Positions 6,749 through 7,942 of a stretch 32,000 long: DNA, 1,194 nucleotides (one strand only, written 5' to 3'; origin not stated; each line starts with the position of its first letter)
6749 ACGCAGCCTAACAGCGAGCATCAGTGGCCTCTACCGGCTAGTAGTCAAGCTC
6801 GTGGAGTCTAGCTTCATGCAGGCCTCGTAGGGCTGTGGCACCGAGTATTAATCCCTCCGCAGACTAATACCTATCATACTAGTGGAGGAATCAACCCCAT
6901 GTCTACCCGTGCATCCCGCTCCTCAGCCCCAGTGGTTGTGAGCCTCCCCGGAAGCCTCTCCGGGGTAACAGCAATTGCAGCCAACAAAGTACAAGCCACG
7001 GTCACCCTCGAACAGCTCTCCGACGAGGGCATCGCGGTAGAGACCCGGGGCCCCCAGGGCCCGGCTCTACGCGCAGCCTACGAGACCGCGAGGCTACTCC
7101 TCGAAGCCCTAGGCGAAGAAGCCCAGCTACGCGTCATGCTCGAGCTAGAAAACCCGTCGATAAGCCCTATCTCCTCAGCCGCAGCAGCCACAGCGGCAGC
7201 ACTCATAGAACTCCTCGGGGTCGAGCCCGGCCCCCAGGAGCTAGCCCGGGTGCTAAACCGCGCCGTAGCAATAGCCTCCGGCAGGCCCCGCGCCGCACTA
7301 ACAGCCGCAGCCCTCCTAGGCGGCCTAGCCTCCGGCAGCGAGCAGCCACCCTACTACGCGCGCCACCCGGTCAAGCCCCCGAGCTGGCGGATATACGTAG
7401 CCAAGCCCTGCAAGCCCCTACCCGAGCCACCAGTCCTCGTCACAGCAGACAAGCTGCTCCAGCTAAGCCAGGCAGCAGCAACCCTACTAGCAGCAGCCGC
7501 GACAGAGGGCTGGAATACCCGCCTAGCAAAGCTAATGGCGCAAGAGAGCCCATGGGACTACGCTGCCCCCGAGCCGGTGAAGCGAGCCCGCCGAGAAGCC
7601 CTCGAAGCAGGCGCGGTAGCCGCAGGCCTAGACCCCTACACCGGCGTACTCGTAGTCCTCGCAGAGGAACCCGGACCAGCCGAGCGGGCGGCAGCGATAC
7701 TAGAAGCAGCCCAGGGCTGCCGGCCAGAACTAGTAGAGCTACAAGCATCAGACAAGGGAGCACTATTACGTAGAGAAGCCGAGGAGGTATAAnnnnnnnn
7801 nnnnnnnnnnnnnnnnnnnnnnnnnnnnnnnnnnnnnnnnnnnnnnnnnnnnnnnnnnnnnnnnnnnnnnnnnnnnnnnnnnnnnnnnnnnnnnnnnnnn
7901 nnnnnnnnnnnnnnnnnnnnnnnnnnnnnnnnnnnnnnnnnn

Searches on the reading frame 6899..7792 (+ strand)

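Call 4: search_protein_families(library=pfam, proteins=[window:6899-7792:+], max_evalue=0.01)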
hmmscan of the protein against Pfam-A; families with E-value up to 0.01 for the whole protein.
window:6899-7792:+ (297 aa): 0 families

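Call 5: search_protein_families(library=ncbifam, proteins=[window:6899-7792:+], max_evalue=0.01)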
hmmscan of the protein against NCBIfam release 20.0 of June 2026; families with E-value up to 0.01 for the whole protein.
window:6899-7792:+ (297 aa): 1 family
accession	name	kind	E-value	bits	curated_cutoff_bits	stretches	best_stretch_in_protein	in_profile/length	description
NF002288.1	PRK01212.1-4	equivalog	4.7e-06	25.8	194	1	23-170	17-173/303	homoserine kinase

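Call 74: search_protein_families(library=padloc, proteins=[window:6899-7792:+], max_evalue=0.001)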
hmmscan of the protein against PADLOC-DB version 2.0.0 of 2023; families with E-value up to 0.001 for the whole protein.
window:6899-7792:+ (297 aa): 0 families
